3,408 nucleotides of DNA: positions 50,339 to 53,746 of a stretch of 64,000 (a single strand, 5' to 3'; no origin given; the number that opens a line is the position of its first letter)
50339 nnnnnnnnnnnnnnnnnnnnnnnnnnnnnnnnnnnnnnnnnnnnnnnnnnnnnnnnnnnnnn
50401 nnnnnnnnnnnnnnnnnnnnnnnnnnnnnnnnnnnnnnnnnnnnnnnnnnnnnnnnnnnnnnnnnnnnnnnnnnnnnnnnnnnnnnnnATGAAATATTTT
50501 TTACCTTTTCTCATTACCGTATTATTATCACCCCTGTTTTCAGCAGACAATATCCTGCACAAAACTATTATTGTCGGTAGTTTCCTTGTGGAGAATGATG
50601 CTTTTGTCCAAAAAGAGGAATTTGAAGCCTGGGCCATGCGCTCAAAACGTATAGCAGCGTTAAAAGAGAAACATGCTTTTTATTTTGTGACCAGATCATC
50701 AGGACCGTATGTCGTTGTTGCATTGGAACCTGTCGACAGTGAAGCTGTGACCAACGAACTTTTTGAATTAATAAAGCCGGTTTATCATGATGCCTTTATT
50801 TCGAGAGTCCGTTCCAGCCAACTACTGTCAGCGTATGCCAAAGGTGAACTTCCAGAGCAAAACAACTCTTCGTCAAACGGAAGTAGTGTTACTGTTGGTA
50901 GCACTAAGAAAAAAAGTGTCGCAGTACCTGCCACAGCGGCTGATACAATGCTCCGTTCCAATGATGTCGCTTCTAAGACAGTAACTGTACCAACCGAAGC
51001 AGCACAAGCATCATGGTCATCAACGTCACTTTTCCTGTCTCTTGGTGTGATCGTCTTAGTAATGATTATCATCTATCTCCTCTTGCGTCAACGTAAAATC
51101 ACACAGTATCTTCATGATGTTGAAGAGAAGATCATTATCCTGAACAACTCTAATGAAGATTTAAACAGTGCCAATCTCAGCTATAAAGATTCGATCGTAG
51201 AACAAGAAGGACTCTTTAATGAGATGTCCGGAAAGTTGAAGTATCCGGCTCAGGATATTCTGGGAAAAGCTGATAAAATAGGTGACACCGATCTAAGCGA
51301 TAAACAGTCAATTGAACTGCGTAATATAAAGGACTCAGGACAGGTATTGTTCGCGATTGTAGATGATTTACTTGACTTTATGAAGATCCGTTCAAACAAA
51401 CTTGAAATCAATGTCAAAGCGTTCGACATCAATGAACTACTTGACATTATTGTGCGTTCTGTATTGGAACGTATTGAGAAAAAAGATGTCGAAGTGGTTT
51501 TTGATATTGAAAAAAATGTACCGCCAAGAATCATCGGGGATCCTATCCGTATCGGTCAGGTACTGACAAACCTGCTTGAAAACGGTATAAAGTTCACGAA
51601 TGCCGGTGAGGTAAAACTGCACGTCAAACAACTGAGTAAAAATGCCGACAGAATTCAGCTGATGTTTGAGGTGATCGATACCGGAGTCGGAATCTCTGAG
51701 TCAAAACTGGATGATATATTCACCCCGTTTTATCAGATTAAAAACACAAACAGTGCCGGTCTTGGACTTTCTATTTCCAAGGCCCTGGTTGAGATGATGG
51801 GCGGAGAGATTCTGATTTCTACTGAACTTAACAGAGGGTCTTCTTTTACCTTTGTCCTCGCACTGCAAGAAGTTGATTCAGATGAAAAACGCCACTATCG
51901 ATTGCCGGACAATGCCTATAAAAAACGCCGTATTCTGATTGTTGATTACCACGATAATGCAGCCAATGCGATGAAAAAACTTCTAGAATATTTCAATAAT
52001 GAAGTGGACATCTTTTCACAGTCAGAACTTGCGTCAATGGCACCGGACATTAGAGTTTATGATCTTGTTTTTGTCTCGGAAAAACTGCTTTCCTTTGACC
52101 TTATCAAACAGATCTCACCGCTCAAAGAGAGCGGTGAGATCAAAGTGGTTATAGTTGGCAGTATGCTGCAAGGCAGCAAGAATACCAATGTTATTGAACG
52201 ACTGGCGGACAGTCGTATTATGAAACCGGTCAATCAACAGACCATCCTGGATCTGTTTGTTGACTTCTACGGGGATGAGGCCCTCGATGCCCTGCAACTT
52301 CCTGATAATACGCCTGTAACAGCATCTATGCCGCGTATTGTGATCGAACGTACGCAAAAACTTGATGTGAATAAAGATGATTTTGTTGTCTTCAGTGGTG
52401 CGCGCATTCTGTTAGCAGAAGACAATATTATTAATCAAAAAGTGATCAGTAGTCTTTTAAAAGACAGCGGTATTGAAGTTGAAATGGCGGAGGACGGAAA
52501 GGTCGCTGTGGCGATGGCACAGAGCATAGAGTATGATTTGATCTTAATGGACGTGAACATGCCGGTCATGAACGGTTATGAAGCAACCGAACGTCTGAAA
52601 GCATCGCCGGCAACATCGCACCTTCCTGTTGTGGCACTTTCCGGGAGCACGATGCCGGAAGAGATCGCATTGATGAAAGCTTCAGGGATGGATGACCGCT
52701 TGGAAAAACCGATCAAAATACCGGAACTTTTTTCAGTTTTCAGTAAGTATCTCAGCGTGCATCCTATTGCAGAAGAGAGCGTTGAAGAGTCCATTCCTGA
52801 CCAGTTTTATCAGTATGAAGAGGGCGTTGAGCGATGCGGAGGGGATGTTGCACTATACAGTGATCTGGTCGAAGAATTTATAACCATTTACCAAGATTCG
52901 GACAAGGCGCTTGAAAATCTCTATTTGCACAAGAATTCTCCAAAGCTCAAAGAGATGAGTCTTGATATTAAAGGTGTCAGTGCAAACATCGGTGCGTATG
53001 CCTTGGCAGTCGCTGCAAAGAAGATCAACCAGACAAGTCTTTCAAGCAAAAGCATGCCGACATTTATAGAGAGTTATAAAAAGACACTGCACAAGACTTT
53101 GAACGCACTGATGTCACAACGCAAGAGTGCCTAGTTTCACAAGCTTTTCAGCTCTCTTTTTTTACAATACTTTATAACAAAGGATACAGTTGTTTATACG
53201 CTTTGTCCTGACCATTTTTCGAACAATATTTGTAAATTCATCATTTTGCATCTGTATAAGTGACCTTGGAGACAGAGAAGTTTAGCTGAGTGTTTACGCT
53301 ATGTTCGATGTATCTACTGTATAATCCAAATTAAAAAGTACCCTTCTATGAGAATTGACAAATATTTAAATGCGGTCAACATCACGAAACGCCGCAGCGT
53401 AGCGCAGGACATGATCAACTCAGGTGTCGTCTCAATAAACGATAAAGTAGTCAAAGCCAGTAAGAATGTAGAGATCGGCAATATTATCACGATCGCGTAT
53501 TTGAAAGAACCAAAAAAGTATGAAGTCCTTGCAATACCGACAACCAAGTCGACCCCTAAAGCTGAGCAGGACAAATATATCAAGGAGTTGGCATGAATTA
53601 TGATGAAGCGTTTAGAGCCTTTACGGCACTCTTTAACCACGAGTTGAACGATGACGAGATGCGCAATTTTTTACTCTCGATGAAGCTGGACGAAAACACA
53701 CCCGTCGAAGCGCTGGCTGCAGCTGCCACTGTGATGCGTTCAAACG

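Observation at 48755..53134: Tandem phosphorelay pair in which every phospho-accepting histidine is replaced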

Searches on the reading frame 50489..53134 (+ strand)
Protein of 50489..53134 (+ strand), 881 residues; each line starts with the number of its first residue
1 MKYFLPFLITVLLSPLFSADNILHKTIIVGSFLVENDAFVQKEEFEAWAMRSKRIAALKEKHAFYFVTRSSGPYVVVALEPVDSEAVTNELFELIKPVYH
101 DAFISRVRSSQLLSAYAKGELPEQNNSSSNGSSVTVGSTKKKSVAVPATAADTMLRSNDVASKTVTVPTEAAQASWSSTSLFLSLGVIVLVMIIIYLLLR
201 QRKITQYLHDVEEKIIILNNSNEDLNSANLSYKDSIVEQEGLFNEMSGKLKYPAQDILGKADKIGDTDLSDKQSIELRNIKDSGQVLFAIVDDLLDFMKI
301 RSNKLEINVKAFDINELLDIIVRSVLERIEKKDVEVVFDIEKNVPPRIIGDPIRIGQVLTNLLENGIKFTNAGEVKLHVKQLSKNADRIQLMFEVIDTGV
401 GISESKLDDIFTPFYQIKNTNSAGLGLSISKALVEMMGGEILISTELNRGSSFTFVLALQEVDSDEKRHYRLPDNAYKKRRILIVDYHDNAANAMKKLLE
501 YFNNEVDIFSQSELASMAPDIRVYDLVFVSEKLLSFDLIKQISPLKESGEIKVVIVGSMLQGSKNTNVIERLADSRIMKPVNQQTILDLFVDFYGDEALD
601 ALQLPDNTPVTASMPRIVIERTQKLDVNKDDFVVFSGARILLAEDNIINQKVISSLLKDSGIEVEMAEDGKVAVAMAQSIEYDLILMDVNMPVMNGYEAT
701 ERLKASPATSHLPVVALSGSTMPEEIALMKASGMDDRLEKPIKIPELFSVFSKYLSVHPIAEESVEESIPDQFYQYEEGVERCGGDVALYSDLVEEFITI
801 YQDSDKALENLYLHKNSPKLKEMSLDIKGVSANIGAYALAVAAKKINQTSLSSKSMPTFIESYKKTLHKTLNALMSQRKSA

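Call 3: search_protein_families(library=pfam, proteins=[window:50489-53134:+], max_evalue=1)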
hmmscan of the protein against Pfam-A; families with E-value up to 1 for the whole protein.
window:50489-53134:+ (881 aa): 5 families
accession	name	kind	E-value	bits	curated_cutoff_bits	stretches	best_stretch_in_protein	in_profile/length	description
PF00072.30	Response_reg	-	2.5e-28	98.9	30.2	2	640-749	1-108/111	Response regulator receiver domain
PF02518.31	HATPase_c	-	7.9e-25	87.9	26.4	1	350-460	1-110/111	Histidine kinase-, DNA gyrase B-, and HSP90-like ATPase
PF02009.21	RIFIN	-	5.9e-05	23.6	32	1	124-203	231-311/327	Rifin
PF00512.31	HisKA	-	0.025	15.1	26.9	1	266-302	29-65/66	His Kinase A (phospho-acceptor) domain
PF06490.17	FleQ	-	0.12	13.1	22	0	481-541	1-62/108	Flagellar regulatory protein FleQ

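Call 4: search_protein_families(library=ncbifam, proteins=[window:50489-53134:+], max_evalue=0.1)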
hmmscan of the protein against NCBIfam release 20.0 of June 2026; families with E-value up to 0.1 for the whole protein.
window:50489-53134:+ (881 aa): 147 families (the best 25 are shown)
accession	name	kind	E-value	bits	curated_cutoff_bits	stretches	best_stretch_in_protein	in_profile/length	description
NF008318.0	PRK11107.1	equivalog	3.7e-88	296.6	890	1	209-849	263-885/920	two-component sensor histidine kinase BarA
TIGR02956.1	TMAO_torS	equivalog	1.3e-79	268.4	676.5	2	245-589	470-815/967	TMAO reductase system sensor histidine kinase/response regulator TorS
NF011874.0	PRK15347.1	equivalog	1.7e-69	234.9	852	2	245-465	404-620/921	two component system sensor kinase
NF008302.0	PRK11091.1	equivalog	6.4e-68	229.7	838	2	245-597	289-646/779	aerobic respiration two-component sensor histidine kinase ArcB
NF008099.0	PRK10841.1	equivalog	2.3e-62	211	920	2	246-525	477-750/949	two-component system sensor histidine kinase RcsC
NF041947.1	LuxQ_Vibrio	equivalog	6e-62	209.7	1200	2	244-593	477-838/843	quorum-sensing autoinducer 2 sensor kinase/phosphatase LuxQ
NF045901.1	HisKinLetSLeg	equivalog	3.5e-61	207.3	1650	1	209-868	263-891/906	two-component system sensor histidine kinase LetS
NF038297.2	hybrid_HK_HrmK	equivalog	1.6e-56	192.2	725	2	274-588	273-602/607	hybrid histidine kinase/response regulator HrmK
NF008543.0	PRK11466.1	equivalog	1.2e-53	182.2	982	2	244-486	449-689/914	TMAO reductase system sensor histidine kinase/response regulator TorS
NF046044.1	PnpS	equivalog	5.8e-35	121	400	1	247-457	178-389/390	two-component system histidine kinase PnpS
NF052574.1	HisKinEspCMyxo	equivalog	5.6e-34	117.4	1200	2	274-508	457-694/785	serine histidine kinase EspC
NF041832.1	near_NosP_CTERM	subfamily_domain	1.1e-32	113.5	400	2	271-542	40-320/370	NahK/ErcS family hybrid sensor histidine kinase/response regulator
NF007420.1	PRK09959.1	equivalog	3.2e-31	107.8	1995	2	237-537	710-1016/1197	acid-sensing system histidine kinase EvgS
NF006800.0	PRK09303.1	equivalog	9.3e-29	100.5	342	1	277-459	196-377/383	histidine kinase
NF047874.1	MASE3_PAS_HK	subfamily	1.2e-28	100.4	560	1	279-469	445-635/655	MASE3 domain-containing sensor histidine kinase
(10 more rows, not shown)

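Call 5: search_solved_structures(query=window:50489-53134:+, show_alignments=3, max_evalue=0.001)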
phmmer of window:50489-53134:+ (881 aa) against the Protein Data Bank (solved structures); distinct sequences matched with E-value up to 0.001: 264 (the best 60 are shown).
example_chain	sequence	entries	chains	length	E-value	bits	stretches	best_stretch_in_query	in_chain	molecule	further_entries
7p8e_A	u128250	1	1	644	3.3e-42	148.3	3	243-384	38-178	Receiver domain of histidine kinase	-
6qrj_A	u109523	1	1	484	1.2e-41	146.4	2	246-456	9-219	Hybrid kinase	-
7z8n_A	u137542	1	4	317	9.9e-35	123.5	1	201-459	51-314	Histidine kinase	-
4jas_A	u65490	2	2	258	1.2e-24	90.2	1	246-457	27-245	Histidine kinase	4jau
6rh7_A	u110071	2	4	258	1.4e-24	89.9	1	262-457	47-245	Sensor histidine kinase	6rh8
6azr_A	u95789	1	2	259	1.7e-24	89.7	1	262-457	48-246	Sensor histidine kinase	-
5uht_A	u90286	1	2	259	1.8e-24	89.6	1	262-457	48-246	Sensor histidine kinase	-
2c2a_A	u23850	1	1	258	1.8e-24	89.6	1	262-457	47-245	SENSOR HISTIDINE KINASE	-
3dge_A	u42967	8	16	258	1.8e-24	89.6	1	262-457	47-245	Sensor protein | Histidine kinase | Sensor histidine kinase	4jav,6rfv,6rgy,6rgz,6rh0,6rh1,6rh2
6dk8_A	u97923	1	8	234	1.4e-21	80.1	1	245-460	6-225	RetS (Regulator of Exopolysaccharide and Type III Secretion)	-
6dk7_A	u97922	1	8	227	2.1e-21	79.5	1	245-459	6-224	RetS (Regulator of Exopolysaccharide and Type III Secretion)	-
7n0e_B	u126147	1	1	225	3.4e-21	78.8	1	245-457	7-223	Histidine kinase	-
7c1j_A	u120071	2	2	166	3.3e-20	75.5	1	631-759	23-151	Histidine kinase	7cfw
8u4x_A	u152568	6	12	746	1.7e-17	66.5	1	279-458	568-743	histidine kinase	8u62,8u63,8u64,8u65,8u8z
4h60_A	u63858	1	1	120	2.3e-16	62.8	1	638-748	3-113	Chemotaxis protein CheY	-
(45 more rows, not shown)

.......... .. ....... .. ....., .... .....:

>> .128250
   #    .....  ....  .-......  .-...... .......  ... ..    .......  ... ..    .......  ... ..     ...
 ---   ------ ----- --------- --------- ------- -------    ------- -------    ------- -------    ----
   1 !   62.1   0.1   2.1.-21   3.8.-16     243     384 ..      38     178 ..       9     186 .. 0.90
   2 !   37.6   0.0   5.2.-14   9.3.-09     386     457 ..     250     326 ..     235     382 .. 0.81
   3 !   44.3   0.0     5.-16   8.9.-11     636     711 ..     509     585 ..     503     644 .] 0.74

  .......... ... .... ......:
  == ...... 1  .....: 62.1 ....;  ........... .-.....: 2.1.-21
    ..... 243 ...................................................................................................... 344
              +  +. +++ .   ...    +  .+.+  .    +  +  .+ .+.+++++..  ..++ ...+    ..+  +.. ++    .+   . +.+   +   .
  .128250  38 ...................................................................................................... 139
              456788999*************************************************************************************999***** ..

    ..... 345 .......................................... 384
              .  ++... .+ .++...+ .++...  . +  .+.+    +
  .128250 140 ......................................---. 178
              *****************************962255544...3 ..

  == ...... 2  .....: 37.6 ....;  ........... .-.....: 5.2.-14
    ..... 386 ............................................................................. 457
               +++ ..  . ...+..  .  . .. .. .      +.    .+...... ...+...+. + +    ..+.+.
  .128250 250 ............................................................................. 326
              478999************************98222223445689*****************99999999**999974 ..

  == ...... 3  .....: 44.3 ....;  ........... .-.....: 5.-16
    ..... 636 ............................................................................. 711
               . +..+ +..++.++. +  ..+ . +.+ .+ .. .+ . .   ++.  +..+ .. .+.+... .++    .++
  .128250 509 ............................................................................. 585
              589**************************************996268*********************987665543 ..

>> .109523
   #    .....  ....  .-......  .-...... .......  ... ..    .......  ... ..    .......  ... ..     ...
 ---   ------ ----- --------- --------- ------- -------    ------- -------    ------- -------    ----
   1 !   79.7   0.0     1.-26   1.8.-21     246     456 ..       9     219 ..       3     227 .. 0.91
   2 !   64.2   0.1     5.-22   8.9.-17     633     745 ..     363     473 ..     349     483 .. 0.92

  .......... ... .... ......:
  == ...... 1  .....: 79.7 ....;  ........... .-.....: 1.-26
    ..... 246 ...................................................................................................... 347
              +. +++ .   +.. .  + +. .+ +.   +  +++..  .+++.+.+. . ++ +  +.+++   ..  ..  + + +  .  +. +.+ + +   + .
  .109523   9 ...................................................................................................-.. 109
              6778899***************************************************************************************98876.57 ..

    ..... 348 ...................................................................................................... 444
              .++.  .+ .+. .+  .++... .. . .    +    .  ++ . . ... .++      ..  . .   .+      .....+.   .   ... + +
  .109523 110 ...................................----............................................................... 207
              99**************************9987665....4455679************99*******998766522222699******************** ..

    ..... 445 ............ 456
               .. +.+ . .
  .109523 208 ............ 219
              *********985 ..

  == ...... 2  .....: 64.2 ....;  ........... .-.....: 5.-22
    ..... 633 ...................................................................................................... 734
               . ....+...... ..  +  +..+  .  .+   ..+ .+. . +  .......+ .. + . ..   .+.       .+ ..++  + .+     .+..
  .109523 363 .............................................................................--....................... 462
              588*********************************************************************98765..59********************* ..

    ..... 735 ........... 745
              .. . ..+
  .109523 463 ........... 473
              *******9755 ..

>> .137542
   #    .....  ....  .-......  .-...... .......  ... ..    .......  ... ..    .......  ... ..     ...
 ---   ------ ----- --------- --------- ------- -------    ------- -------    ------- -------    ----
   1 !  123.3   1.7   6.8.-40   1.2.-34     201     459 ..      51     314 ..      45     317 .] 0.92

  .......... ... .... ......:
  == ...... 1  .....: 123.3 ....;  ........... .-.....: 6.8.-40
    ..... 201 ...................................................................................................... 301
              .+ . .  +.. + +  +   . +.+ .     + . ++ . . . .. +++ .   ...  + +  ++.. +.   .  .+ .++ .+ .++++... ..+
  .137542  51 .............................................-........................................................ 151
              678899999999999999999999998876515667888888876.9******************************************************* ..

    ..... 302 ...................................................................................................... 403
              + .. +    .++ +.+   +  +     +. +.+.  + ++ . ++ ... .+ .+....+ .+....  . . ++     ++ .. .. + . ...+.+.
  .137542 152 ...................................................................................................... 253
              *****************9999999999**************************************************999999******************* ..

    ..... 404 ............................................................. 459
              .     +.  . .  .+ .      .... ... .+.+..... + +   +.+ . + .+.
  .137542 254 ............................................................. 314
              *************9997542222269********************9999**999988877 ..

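Call 6: find_homologous_proteins(query=window:50489-53134:+)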
Query window:50489-53134:+ (881 aa): 1133 proteins with E <= 0.001 among 8000 candidates; the best 120 are listed.
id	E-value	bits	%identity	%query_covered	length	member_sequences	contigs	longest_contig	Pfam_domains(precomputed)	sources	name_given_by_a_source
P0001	0.0e+0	1682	89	100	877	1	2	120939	PF02518.32,PF00072.31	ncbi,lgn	-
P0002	0.0e+0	1654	88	100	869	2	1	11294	PF02518.32,PF00072.31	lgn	-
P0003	0.0e+0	1429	75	100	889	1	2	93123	PF02518.32,PF00072.31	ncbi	ncbi:MAG: ATP-binding protein [Sulfurimonadaceae bacterium]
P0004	0.0e+0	1409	74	100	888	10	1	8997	PF02518.32,PF00072.31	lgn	-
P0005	0.0e+0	1384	74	98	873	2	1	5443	PF02518.32,PF00072.31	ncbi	-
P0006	0.0e+0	1361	72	100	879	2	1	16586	PF02518.32,PF00072.31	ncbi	-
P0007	0.0e+0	1356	72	100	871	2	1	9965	PF02518.32,PF00072.31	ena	-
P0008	0.0e+0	1353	72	100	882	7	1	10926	PF02518.32,PF00072.31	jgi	jgi:signal transduction histidine kinase/CheY-like chemotaxis protein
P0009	0.0e+0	1349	72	100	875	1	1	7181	PF02518.32,PF00072.31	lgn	-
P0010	0.0e+0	1347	70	100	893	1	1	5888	PF02518.32,PF00072.31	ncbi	-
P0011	0.0e+0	1307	69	100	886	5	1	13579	PF02518.32,PF00072.31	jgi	-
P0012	0.0e+0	1303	69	99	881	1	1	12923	PF02518.32,PF00072.31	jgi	-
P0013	0.0e+0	1296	69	100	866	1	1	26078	PF02518.32,PF00072.31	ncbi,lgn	ncbi:MAG: response regulator [Campylobacterota bacterium]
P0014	0.0e+0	1278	69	98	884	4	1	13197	PF02518.32,PF00072.31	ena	-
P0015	0.0e+0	1275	68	98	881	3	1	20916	PF02518.32,PF00072.31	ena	-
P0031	0.0e+0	1111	61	98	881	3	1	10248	PF02518.32,PF00512.32,PF00072.31,PF01627.29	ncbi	-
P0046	1.4e-118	416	31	99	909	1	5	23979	PF02518.32,PF00512.32,PF00072.31,PF01627.29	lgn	-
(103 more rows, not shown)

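Call 28: find_encoding_contigs(protein=P0046, flank=6000, max_places=2)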
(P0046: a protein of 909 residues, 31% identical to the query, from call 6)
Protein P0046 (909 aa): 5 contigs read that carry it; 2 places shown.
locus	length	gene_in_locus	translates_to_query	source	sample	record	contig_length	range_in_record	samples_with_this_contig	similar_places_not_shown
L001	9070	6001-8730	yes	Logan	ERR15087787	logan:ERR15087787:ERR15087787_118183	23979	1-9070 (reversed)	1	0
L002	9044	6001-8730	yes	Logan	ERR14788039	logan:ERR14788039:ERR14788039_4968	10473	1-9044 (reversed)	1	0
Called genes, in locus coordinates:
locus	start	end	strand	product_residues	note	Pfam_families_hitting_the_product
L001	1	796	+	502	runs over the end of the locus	PF00072:Response_reg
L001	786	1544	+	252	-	PF00753:Lactamase_B, PF19583:ODP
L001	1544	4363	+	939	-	PF14827:dCache_3, PF00989:PAS, PF08448:PAS_4 (weak), PF13188:PAS_8 (weak), PF08447:PAS_3 (weak), PF13426:PAS_9, PF00512:HisKA (weak), PF02518:HATPase_c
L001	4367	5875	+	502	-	PF00072:Response_reg, PF08668:HDOD (weak), PF01966:HD, PF13487:HD_5, PF00990:GGDEF (weak)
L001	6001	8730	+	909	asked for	PF00512:HisKA, PF02518:HATPase_c, PF00072:Response_reg, PF01627:Hpt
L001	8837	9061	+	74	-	-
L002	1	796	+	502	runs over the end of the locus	PF00072:Response_reg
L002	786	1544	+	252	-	PF00753:Lactamase_B, PF19583:ODP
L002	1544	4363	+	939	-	PF14827:dCache_3, PF00989:PAS, PF08448:PAS_4 (weak), PF13188:PAS_8 (weak), PF08447:PAS_3 (weak), PF13426:PAS_9, PF00512:HisKA (weak), PF02518:HATPase_c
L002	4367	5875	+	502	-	PF00072:Response_reg, PF08668:HDOD (weak), PF01966:HD, PF13487:HD_5, PF00990:GGDEF (weak)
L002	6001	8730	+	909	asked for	PF00512:HisKA, PF02518:HATPase_c, PF00072:Response_reg, PF01627:Hpt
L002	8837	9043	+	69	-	?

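Call 29: find_encoding_contigs(protein=P0031, flank=6000, max_places=2)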
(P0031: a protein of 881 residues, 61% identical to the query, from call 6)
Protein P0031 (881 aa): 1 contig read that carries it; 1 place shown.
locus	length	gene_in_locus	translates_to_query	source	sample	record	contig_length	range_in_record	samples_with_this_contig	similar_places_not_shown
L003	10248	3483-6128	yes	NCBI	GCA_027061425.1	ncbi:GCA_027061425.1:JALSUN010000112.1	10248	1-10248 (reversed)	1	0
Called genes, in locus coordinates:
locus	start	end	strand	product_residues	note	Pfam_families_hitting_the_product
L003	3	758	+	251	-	?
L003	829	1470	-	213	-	-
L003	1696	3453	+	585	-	PF00072:Response_reg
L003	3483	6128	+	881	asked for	PF00512:HisKA (faint), PF02518:HATPase_c, PF00072:Response_reg, PF01627:Hpt (faint)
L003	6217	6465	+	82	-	PF01479:S4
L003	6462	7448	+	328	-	PF02885:Glycos_trans_3N (faint), PF00591:Glycos_transf_3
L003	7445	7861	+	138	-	PF02367:TsaE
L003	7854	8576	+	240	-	PF00005:ABC_tran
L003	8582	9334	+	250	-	PF09674:DUF2400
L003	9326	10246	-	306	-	?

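Call 39: find_encoding_contigs(protein=P0001, flank=8000, max_places=1)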
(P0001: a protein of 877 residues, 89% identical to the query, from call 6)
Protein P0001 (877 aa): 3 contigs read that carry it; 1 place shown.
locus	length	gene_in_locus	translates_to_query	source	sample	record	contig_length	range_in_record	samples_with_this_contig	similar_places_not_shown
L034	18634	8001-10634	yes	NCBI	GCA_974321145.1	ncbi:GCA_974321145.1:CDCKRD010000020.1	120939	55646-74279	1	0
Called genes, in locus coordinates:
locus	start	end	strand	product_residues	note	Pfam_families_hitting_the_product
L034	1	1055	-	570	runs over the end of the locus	PF00890:FAD_binding_2, PF01266:DAO, PF03486:HI0933_like (faint), PF02910:Succ_DH_flav_C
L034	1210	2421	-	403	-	PF00990:GGDEF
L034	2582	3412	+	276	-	PF00586:AIRS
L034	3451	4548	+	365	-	PF01142:TruD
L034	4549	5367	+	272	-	PF02666:PS_Dcarbxylase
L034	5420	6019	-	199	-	-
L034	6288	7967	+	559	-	PF00072:Response_reg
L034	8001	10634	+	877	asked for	PF02518:HATPase_c, PF00072:Response_reg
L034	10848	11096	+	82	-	PF01479:S4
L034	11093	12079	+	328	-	PF00591:Glycos_transf_3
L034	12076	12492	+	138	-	PF02367:TsaE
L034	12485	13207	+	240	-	PF00005:ABC_tran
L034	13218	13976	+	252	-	PF09674:DUF2400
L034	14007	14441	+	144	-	PF13380:CoA_binding_2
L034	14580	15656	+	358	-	PF00291:PALP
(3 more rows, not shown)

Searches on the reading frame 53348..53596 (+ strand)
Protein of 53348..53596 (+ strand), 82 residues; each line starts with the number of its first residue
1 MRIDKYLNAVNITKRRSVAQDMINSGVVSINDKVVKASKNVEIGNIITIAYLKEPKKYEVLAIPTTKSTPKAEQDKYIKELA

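Call 53: search_protein_families(library=pfam, proteins=[window:53348-53596:+], max_evalue=0.01)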
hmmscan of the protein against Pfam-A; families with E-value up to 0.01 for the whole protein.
window:53348-53596:+ (82 aa): 1 family
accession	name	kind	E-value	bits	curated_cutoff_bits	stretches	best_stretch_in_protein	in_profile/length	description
PF01479.30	S4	-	6.5e-09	35.8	22.8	1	1-47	1-48/48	S4 domain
